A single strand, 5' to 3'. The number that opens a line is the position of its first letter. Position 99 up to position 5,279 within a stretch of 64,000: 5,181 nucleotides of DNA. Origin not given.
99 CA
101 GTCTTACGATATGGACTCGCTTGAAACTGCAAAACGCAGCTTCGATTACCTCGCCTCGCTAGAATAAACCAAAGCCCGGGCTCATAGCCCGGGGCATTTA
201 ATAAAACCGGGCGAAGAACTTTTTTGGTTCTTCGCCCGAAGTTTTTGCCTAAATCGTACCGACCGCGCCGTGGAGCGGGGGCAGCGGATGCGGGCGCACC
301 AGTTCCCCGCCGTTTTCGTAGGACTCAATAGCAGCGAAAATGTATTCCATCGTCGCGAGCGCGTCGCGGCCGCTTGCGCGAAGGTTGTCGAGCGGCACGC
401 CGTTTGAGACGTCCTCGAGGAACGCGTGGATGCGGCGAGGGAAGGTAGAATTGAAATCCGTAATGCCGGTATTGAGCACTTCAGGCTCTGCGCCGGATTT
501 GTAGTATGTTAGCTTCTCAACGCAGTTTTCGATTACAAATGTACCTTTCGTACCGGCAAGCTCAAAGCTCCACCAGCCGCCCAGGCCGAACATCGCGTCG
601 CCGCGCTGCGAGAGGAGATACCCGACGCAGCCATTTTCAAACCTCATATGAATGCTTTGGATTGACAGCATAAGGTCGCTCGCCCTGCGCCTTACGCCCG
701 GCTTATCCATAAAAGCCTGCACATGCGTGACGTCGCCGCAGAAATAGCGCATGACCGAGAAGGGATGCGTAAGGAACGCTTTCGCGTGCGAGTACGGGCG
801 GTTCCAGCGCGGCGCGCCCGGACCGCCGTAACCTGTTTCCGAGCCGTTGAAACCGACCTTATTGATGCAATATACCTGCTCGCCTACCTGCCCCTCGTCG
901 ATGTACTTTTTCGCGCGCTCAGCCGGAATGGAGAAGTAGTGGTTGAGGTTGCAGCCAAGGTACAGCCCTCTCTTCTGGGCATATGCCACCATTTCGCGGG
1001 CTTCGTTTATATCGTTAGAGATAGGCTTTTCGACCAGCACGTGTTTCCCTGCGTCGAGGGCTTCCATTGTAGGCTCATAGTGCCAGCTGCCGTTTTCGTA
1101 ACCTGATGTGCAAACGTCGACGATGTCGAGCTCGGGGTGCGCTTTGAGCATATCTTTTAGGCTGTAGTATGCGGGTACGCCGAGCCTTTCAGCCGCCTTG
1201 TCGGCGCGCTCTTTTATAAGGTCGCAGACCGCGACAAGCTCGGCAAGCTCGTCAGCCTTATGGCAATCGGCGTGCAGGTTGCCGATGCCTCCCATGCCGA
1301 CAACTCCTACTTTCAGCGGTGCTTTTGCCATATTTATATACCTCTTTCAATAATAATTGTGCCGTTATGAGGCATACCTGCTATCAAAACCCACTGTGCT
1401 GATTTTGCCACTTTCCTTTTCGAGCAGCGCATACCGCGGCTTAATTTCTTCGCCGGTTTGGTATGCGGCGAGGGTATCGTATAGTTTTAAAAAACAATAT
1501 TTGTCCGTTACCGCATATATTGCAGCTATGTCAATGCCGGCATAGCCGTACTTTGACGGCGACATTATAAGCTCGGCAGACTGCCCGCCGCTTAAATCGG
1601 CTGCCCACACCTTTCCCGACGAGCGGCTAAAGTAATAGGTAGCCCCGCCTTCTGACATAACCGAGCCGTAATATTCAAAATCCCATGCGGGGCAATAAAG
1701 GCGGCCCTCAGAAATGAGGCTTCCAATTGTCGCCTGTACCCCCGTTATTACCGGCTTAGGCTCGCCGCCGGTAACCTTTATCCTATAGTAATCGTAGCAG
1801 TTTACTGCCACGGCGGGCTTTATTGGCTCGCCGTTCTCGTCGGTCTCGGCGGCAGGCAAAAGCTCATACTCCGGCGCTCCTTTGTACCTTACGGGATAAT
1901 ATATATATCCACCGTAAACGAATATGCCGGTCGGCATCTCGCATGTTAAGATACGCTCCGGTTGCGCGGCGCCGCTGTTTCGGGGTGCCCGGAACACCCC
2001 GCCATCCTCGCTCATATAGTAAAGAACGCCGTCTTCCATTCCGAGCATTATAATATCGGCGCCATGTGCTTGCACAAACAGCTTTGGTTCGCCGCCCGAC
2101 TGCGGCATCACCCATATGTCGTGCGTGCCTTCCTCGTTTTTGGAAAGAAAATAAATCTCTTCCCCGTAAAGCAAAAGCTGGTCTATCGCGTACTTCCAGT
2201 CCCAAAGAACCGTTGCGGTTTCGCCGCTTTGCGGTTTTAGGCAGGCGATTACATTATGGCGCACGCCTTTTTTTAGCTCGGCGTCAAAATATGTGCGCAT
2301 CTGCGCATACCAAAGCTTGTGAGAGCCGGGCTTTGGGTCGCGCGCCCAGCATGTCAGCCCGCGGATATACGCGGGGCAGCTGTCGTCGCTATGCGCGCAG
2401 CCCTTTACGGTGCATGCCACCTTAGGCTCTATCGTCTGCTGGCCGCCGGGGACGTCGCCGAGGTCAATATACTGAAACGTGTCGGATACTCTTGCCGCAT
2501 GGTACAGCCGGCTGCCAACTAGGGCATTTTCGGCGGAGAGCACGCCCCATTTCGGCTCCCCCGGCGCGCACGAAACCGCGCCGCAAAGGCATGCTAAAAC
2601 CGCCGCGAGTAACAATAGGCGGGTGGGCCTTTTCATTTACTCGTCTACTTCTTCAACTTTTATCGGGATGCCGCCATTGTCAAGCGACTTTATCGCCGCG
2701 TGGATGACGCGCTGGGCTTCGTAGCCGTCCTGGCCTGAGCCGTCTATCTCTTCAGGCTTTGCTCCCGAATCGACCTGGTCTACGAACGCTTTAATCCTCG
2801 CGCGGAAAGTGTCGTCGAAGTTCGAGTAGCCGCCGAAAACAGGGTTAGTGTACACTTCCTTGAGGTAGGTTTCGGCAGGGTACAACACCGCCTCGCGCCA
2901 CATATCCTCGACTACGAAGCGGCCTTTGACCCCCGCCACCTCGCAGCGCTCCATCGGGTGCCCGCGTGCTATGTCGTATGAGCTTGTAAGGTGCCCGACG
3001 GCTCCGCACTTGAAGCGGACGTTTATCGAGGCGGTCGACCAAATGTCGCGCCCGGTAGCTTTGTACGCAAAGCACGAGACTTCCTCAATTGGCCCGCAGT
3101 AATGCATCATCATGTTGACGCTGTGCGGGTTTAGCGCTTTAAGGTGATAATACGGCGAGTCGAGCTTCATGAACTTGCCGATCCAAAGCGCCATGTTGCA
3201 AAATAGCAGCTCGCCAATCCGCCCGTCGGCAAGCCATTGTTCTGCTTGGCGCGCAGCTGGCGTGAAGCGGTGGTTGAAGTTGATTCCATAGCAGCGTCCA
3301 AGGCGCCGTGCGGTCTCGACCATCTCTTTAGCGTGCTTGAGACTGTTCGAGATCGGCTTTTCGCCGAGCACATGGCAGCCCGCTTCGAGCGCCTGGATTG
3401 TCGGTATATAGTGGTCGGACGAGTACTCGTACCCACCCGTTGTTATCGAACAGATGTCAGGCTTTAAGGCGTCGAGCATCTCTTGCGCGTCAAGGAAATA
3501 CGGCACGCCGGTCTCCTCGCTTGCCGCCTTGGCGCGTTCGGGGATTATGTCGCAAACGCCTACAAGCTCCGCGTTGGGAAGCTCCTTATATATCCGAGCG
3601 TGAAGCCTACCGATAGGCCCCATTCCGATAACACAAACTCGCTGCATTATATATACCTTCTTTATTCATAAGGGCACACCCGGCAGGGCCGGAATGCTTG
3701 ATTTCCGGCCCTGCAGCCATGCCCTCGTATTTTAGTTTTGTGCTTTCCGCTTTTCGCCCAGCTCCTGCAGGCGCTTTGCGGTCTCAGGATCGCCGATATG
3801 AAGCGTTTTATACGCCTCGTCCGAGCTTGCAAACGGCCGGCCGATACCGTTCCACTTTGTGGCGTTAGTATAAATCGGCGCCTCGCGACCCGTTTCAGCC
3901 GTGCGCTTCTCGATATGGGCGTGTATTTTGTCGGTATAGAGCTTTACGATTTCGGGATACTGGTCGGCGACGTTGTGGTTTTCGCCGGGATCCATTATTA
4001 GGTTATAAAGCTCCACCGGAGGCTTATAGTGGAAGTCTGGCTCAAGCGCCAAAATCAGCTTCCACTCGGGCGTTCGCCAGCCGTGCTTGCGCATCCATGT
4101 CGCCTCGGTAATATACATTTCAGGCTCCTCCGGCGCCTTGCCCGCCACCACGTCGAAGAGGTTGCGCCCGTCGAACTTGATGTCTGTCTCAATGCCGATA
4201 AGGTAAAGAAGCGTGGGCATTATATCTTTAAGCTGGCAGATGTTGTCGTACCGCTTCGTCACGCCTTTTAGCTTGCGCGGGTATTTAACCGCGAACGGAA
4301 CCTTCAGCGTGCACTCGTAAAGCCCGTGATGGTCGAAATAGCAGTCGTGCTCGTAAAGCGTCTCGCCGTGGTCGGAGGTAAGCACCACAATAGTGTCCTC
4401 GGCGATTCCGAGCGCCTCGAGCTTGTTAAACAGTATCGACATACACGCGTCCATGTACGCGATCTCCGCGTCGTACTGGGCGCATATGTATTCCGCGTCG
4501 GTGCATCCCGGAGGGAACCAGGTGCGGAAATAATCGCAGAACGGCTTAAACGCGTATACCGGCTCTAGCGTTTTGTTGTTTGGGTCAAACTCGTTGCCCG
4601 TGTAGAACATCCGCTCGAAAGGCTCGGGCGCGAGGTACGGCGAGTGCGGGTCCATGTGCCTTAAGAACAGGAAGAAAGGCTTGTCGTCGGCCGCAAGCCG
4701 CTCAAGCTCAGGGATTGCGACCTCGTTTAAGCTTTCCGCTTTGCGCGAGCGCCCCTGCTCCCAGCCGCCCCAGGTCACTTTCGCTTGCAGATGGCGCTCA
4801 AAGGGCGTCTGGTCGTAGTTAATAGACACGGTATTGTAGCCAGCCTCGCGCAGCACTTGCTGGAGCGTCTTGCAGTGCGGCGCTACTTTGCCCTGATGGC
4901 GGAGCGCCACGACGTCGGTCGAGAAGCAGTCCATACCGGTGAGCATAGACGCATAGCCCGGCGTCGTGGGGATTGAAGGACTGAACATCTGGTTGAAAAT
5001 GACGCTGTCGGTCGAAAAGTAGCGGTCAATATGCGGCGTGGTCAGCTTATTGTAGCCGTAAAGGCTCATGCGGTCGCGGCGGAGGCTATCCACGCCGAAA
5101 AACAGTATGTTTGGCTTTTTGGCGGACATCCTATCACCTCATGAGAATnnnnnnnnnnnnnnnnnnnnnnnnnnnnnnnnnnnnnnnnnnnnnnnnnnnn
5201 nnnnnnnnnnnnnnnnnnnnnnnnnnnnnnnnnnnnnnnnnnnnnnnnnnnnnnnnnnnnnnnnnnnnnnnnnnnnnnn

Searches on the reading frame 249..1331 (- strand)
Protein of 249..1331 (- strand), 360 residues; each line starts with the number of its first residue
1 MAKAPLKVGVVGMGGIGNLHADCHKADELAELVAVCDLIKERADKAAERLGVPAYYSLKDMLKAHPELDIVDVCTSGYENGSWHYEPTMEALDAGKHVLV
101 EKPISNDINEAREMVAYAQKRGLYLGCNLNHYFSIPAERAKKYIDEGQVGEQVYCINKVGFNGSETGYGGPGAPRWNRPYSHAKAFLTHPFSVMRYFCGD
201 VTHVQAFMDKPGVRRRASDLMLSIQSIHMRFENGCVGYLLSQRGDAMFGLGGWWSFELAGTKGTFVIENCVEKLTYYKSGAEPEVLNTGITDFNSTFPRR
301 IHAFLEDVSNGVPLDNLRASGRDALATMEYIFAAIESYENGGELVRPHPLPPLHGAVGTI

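Call 16: search_protein_families(library=pfam, proteins=[window:249-1331:-], max_evalue=0.0001)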
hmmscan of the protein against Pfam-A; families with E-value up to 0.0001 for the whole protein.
window:249-1331:- (360 aa): 2 families
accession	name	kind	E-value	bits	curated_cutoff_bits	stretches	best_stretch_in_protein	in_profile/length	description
PF01408.29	GFO_IDH_MocA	-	1.6e-27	97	24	1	6-125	1-116/120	Oxidoreductase family, NAD-binding Rossmann fold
PF22725.1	GFO_IDH_MocA_C3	-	3.9e-08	33.8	27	1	139-265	3-123/124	GFO/IDH/MocA C-terminal domain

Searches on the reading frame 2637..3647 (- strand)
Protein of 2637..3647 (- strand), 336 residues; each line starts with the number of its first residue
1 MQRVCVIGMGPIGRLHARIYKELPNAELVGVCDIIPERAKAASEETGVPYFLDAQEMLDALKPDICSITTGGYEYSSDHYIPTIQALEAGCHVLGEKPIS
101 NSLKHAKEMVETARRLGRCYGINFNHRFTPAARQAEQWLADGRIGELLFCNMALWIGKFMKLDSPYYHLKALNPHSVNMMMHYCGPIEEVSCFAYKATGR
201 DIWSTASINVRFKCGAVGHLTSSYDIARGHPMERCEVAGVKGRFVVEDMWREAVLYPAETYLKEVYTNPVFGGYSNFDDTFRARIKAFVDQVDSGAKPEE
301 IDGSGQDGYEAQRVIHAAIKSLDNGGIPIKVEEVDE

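Call 16: search_protein_families(library=pfam, proteins=[window:2637-3647:-], max_evalue=0.0001)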
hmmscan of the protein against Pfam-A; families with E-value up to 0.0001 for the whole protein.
window:2637-3647:- (336 aa): 2 families
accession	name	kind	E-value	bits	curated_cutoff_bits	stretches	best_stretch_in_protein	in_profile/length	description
PF01408.29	GFO_IDH_MocA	-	1.7e-25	90.5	24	1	3-124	2-120/120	Oxidoreductase family, NAD-binding Rossmann fold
PF22725.1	GFO_IDH_MocA_C3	-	3.5e-11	43.6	27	1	133-244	2-123/124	GFO/IDH/MocA C-terminal domain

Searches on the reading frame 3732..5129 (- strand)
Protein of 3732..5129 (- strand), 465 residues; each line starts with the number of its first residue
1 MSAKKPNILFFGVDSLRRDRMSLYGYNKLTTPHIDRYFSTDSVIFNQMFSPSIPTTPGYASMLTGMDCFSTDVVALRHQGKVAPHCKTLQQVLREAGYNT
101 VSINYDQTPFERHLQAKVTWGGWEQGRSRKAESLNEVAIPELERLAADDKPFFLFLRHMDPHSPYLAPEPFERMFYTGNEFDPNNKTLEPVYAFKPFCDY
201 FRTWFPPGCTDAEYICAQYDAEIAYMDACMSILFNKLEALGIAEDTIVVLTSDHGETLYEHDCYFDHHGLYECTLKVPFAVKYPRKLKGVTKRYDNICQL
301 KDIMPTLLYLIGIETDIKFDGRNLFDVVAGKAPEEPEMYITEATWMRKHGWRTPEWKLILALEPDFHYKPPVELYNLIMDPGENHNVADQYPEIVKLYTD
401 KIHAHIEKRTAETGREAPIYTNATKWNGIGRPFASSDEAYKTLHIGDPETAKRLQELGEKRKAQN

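Call 16: search_protein_families(library=pfam, proteins=[window:3732-5129:-], max_evalue=0.0001)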
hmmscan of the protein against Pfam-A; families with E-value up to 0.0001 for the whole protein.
window:3732-5129:- (465 aa): 3 families
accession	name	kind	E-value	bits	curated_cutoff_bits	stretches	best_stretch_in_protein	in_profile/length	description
PF00884.28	Sulfatase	-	5.8e-41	141.2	25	1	6-313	1-301/301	Sulfatase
PF16347.10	SGSH_C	-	4.8e-13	50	29.3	1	263-402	4-148/154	N-sulphoglucosamine sulphohydrolase, C-terminal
PF01663.27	Phosphodiest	-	1.5e-06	28.5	23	1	9-285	2-256/342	Type I phosphodiesterase / nucleotide pyrophosphatase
